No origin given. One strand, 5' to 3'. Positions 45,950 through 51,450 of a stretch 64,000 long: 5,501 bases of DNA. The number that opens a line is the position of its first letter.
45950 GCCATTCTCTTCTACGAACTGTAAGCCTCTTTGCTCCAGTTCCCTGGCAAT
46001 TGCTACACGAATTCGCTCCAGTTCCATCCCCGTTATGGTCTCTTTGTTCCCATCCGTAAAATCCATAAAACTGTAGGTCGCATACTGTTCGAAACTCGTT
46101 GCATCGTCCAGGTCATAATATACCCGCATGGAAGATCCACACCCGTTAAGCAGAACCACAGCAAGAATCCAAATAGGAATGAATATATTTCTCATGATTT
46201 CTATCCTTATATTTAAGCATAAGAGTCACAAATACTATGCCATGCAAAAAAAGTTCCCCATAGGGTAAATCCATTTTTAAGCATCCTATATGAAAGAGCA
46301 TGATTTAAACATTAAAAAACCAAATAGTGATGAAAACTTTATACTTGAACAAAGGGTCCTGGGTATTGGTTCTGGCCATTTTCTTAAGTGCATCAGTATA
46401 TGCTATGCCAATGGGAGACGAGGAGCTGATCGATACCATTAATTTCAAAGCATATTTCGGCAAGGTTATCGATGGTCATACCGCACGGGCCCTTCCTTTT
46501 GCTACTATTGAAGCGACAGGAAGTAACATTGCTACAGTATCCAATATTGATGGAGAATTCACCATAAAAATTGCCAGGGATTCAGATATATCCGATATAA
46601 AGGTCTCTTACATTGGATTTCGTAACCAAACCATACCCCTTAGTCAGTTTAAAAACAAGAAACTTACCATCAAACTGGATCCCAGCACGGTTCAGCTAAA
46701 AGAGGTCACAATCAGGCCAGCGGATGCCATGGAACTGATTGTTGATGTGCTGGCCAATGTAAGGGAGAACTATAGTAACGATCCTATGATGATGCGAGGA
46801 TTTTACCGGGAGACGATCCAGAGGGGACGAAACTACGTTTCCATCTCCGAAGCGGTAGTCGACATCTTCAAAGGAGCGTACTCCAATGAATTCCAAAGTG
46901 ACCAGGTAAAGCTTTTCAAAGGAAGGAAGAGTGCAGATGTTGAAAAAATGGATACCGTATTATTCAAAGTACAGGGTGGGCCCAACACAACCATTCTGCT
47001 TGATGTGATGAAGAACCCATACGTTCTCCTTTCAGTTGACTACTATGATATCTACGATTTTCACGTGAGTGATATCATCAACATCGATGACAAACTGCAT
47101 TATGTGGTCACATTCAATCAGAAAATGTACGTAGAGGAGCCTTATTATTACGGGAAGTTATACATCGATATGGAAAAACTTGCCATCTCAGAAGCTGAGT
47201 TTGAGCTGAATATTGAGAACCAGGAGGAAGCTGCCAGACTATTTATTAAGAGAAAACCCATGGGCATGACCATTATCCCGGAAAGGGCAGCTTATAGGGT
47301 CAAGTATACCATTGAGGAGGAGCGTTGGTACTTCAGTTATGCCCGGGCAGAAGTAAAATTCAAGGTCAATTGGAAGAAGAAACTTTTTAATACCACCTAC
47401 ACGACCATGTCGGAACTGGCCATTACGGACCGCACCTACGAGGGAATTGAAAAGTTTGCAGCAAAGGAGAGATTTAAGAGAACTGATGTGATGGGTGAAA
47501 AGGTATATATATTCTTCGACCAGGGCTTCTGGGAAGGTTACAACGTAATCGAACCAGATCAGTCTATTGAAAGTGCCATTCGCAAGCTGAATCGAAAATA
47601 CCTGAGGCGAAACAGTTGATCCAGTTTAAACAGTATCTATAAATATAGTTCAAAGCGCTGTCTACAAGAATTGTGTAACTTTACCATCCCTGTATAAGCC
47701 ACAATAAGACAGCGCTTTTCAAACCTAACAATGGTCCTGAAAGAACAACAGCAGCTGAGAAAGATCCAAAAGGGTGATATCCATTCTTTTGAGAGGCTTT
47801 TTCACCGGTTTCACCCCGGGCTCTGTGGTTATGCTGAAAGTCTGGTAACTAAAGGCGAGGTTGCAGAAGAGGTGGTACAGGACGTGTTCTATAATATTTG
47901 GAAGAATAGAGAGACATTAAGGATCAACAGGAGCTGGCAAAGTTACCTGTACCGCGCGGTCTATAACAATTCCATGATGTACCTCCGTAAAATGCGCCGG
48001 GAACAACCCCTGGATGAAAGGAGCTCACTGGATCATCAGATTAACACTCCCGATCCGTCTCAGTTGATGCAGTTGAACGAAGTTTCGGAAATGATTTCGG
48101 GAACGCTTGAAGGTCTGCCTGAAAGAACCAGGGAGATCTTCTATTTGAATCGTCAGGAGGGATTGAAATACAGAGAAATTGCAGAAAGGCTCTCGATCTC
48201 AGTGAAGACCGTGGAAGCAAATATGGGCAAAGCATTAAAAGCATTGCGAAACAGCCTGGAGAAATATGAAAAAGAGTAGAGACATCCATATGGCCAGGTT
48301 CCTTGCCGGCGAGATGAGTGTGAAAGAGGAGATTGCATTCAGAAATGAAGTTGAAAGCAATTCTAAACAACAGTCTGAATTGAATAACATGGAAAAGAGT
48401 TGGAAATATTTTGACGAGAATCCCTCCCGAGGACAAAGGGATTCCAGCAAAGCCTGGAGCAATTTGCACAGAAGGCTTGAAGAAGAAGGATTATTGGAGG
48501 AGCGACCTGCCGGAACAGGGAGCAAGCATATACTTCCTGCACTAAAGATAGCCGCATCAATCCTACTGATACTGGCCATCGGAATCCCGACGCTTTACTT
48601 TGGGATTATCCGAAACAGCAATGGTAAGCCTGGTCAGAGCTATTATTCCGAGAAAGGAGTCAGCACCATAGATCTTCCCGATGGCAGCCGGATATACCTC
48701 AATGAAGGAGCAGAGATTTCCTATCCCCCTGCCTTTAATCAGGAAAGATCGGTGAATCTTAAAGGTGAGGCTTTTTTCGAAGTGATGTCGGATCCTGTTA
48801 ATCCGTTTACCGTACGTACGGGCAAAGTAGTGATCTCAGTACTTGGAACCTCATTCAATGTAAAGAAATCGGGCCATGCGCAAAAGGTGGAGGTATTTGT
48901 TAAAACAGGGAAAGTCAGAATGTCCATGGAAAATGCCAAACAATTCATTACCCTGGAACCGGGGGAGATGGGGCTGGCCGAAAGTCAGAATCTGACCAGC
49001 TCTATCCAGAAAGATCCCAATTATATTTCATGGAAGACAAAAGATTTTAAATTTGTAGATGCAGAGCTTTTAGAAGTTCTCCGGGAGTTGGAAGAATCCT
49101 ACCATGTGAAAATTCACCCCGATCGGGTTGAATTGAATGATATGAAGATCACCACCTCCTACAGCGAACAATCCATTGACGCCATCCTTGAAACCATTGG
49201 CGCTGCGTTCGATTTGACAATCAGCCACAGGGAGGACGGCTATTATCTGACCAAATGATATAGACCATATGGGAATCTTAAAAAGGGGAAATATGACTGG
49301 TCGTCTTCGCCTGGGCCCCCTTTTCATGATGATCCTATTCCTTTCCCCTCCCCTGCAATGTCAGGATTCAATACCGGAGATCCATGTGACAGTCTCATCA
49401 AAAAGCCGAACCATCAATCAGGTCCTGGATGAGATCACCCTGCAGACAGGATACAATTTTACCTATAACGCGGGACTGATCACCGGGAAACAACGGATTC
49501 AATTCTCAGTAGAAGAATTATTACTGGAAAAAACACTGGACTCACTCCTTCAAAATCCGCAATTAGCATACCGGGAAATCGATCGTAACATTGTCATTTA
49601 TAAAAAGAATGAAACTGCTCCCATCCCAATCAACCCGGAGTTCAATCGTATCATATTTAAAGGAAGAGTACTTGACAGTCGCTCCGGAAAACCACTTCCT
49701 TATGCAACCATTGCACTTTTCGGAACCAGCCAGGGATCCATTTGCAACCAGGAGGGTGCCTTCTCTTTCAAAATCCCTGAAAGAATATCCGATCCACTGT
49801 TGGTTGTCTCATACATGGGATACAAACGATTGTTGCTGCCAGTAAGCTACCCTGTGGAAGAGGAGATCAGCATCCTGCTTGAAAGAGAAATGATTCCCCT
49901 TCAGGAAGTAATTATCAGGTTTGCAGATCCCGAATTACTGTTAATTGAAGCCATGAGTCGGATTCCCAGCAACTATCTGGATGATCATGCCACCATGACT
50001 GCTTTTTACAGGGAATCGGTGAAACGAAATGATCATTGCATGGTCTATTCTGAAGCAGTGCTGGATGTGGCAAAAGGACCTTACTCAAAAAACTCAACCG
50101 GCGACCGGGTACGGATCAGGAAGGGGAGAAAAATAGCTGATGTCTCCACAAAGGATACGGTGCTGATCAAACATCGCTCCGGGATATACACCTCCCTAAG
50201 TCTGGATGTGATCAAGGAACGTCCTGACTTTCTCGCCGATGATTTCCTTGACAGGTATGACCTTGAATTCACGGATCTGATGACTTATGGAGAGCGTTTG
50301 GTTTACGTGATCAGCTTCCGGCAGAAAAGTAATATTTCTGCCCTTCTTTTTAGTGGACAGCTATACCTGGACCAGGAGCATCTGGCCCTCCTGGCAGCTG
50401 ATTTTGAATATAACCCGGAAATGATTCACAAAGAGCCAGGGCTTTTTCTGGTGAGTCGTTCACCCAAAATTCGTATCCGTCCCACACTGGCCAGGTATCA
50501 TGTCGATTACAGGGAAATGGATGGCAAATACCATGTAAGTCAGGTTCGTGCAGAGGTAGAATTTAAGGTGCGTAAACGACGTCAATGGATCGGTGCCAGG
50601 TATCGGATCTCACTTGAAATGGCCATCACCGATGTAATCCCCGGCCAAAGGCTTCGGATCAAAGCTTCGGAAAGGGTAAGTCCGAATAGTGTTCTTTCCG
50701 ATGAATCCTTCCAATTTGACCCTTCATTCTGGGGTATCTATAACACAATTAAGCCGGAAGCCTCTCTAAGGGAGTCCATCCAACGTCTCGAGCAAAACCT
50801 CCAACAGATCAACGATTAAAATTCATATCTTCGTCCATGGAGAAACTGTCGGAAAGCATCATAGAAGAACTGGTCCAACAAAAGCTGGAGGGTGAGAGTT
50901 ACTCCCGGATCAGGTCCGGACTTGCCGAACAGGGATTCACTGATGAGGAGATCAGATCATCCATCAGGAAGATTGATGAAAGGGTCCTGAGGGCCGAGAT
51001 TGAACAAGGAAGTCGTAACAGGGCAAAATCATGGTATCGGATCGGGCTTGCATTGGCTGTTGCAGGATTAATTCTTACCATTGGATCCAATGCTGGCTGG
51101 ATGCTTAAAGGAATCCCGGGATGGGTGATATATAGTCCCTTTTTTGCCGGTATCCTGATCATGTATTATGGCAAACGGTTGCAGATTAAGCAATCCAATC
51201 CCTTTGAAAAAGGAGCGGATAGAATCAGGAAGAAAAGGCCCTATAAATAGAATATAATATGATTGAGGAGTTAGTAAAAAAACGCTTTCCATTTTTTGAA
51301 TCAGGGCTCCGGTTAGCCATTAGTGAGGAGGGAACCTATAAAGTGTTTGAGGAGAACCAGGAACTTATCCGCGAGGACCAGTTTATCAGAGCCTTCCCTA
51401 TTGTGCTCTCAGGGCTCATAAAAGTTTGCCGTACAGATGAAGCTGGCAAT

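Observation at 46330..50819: ECF sigma / FecR module coupled to an STN-domain protein that seems to have no TonB-dependent barrel, plus a stand-alone paralog of its body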

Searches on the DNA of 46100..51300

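Call 45: search_rna_families(source=window, start=46100, end=51300, threshold=evalue, max_evalue=1)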
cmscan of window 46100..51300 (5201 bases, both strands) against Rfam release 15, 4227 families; matches with E-value up to 1: 0.
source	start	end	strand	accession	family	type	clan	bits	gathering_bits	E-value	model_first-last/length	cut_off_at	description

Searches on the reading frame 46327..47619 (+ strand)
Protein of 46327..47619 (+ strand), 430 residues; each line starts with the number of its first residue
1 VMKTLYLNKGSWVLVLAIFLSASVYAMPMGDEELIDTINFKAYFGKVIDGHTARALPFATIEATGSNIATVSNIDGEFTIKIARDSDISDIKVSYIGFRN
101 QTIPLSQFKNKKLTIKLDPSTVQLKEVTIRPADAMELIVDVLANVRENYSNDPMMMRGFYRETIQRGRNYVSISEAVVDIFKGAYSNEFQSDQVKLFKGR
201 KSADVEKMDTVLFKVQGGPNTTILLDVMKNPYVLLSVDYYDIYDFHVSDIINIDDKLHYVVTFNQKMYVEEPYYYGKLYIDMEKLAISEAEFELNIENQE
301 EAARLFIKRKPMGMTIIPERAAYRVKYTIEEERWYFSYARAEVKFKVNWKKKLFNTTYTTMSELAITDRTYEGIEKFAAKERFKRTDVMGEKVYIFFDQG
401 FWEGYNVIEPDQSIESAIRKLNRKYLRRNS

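Call 3: search_protein_families(library=pfam, proteins=[window:46327-47619:+], max_evalue=0.1)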
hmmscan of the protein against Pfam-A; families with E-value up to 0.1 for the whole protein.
window:46327-47619:+ (430 aa): 2 families
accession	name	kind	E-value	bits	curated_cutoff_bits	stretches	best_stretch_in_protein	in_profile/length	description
PF13715.12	CarbopepD_reg_2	-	6.7e-15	55.3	32.2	1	45-129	3-88/88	CarboxypepD_reg-like domain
PF13620.12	CarboxypepD_reg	-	3.9e-05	24.3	32.3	1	45-117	4-81/82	Carboxypeptidase regulatory-like domain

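Call 4: search_protein_families(library=ncbifam, proteins=[window:46327-47619:+], max_evalue=0.1)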
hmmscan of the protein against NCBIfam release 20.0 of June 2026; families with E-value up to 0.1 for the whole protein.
window:46327-47619:+ (430 aa): 4 families
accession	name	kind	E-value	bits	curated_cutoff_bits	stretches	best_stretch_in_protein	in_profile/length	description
TIGR04056.1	OMP_RagA_SusC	subfamily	1.6e-12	46.6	368.25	1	45-129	5-83/981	SusC/RagA family TonB-linked outer membrane protein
NF053692.1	BamP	equivalog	0.0027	17.1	230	1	65-190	47-176/251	BamP family beta-barrel-assembly machinery protein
TIGR02763.1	chlamy_scaf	equivalog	0.045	14.1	104.95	1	133-159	42-68/114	scaffolding protein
NF045978.1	ComEA_MAG0490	equivalog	0.073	12.8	98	1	79-137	69-127/162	MAG0490 family ComEA-like DNA-binding protein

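Call 9: find_homologous_proteins(query=window:46327-47619:+, max_evalue=0.00001)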
Query window:46327-47619:+ (430 aa): 3822 proteins with E <= 0.00001 among 7242 candidates; the best 120 are listed.
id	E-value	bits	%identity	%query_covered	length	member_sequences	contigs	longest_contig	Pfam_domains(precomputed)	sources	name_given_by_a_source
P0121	2.0e-281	951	100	100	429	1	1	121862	PF13715.13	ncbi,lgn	ncbi:MAG: carboxypeptidase-like regulatory domain-containing protein [Bacteroidota bacterium]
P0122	2.6e-245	832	86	100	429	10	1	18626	PF13715.13,PF13620.13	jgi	-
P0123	7.2e-234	794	79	100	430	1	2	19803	PF13715.13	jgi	-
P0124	1.0e-233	794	80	100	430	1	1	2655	PF13715.13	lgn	-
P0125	1.7e-230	783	79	100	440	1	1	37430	PF13715.13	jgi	jgi:hypothetical protein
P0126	2.2e-230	783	79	100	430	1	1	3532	PF13715.13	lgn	-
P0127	2.5e-230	783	80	100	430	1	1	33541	PF13715.13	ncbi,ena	-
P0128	6.8e-230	781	80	97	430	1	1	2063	PF13715.13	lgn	-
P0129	8.1e-230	781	80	100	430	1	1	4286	PF13715.13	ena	-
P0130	8.6e-230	781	79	100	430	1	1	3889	PF13715.13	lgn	-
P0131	1.4e-229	780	80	99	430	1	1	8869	PF13715.13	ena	-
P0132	1.5e-229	780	79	99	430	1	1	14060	PF13715.13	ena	-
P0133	1.9e-229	780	79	99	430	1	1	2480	PF13715.13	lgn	-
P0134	2.7e-229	779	79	100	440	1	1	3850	PF13715.13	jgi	jgi:hypothetical protein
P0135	4.4e-229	779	81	100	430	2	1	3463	PF13715.13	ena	-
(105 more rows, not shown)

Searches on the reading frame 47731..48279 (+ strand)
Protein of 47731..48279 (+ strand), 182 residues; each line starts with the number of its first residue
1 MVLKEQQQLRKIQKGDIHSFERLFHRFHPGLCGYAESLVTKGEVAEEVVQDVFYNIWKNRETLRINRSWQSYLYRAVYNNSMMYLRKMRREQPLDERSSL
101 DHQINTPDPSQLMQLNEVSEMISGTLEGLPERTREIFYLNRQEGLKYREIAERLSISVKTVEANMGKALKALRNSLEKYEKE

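Call 3: search_protein_families(library=pfam, proteins=[window:47731-48279:+], max_evalue=0.1)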
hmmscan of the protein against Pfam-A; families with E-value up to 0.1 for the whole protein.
window:47731-48279:+ (182 aa): 9 families
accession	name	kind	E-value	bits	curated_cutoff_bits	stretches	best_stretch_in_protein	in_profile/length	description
PF08281.18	Sigma70_r4_2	-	7.5e-16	58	25.7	1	121-172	3-54/54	Sigma-70, region 4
PF04542.20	Sigma70_r2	-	8.7e-10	38.7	24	1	23-90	1-70/71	Sigma-70 region 2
PF04545.22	Sigma70_r4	-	1.1e-09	38.1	24.1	1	126-174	2-50/50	Sigma-70, region 4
PF07638.17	Sigma70_ECF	-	1.5e-06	28.7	21.1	1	96-166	104-173/185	ECF sigma factor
PF13384.12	HTH_23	-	0.00082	19.6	24.6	1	136-161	10-34/50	Homeodomain-like domain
PF13412.12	HTH_24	-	0.0014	18.6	21.9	1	137-167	10-40/48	Winged helix-turn-helix DNA-binding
PF00196.25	GerE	-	0.0018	18.3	23.5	1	143-170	16-43/57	Bacterial regulatory proteins, luxR family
PF08279.18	HTH_11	-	0.037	14.3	25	1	139-162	9-33/55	HTH domain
PF13613.12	HTH_Tnp_4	-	0.068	13.2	27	0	144-176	19-51/53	Helix-turn-helix of DDE superfamily endonuclease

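Call 4: search_protein_families(library=ncbifam, proteins=[window:47731-48279:+], max_evalue=0.1)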
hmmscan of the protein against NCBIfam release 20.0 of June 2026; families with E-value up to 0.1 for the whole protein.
window:47731-48279:+ (182 aa): 116 families (the best 25 are shown)
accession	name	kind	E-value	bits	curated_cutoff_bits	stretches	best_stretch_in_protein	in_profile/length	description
TIGR02985.1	Sig70_bacteroi1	subfamily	4.3e-49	166.9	126.4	1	19-176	2-162/162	RNA polymerase sigma-70 factor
NF058625.1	sigma_PG0214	equivalog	8.4e-27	93.9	130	1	18-181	4-166/170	GFO_1088 family ECF-type sigma factor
TIGR02937.1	sigma70-ECF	superfamily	1e-25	90.3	42.9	1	19-175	2-164/165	sigma-70 family RNA polymerase sigma factor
NF004113.0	PRK05602.1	equivalog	9.9e-25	87.4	208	1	7-180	34-205/211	RNA polymerase sigma factor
NF009166.1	PRK12513.1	equivalog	4.5e-24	85.2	206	1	8-180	12-190/193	RNA polymerase sigma factor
TIGR02983.1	SigE-fam_strep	subfamily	1.2e-20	74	141.55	1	18-178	6-160/162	SigE family RNA polymerase sigma factor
NF009172.0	PRK12519.1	subfamily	1.1e-19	70.7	222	1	7-179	18-192/194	RNA polymerase sigma factor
NF008888.0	PRK11922.1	equivalog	1.8e-19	70.3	204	1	5-178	17-198/231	RNA polymerase sigma factor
NF009171.0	PRK12518.1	equivalog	3.1e-19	69.5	208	1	5-178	14-186/191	RNA polymerase sigma factor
NF007216.0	PRK09638.1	equivalog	1e-17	64.5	194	1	4-179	4-177/180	RNA polymerase sigma factor SigY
TIGR02959.1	SigZ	equivalog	1.6e-17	63.9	168.65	1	26-177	3-149/170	RNA polymerase sigma factor SigZ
NF009179.0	PRK12527.1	equivalog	2.2e-17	63.5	162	1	40-181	17-158/159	RNA polymerase sigma factor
TIGR02950.1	SigM_subfam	subfamily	3.3e-17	62.8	147.95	1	20-176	2-158/159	RNA polymerase sigma factor, SigM family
NF007228.0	PRK09646.1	subfamily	4.8e-17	62.2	226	1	6-177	18-191/194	ECF RNA polymerase sigma factor SigK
NF009189.0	PRK12537.1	equivalog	4.9e-17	62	261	1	7-176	12-181/182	RNA polymerase sigma factor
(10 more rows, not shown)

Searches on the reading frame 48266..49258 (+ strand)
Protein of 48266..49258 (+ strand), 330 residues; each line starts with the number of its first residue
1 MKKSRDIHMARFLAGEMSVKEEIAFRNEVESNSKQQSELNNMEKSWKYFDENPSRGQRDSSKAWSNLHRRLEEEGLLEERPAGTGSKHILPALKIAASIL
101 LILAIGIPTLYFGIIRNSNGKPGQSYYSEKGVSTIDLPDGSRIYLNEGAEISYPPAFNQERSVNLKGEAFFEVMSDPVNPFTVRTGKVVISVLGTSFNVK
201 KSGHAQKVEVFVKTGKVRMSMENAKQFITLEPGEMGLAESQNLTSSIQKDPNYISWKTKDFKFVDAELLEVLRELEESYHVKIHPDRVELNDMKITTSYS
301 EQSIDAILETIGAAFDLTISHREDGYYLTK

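Call 3: search_protein_families(library=pfam, proteins=[window:48266-49258:+], max_evalue=0.1)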
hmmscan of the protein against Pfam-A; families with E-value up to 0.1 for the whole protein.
window:48266-49258:+ (330 aa): 2 families
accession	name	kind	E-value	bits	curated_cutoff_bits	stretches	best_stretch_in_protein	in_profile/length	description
PF04773.18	FecR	-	3.5e-16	59.9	24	1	131-217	9-96/97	FecR protein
PF16344.10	FecR_C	-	1.8e-08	34.7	24.4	1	261-322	2-64/70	FecR, C-terminal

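Call 4: search_protein_families(library=ncbifam, proteins=[window:48266-49258:+], max_evalue=0.1)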
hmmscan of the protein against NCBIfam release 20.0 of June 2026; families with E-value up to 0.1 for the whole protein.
window:48266-49258:+ (330 aa): 3 families
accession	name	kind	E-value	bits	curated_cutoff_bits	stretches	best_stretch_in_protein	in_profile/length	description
NF007296.1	PRK09774.1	equivalog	5.8e-10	38.8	385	1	131-319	113-300/313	ferric citrate uptake sigma factor regulator FecR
NF047849.1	Lsa33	exception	0.0074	15.5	420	1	179-242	126-188/310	surface adhesin Lsa33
NF047528.1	LIMLP_03685_anti-sigma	equivalog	0.04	13.1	200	1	182-243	175-232/347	LIMLP_03685 family anti-sigma factor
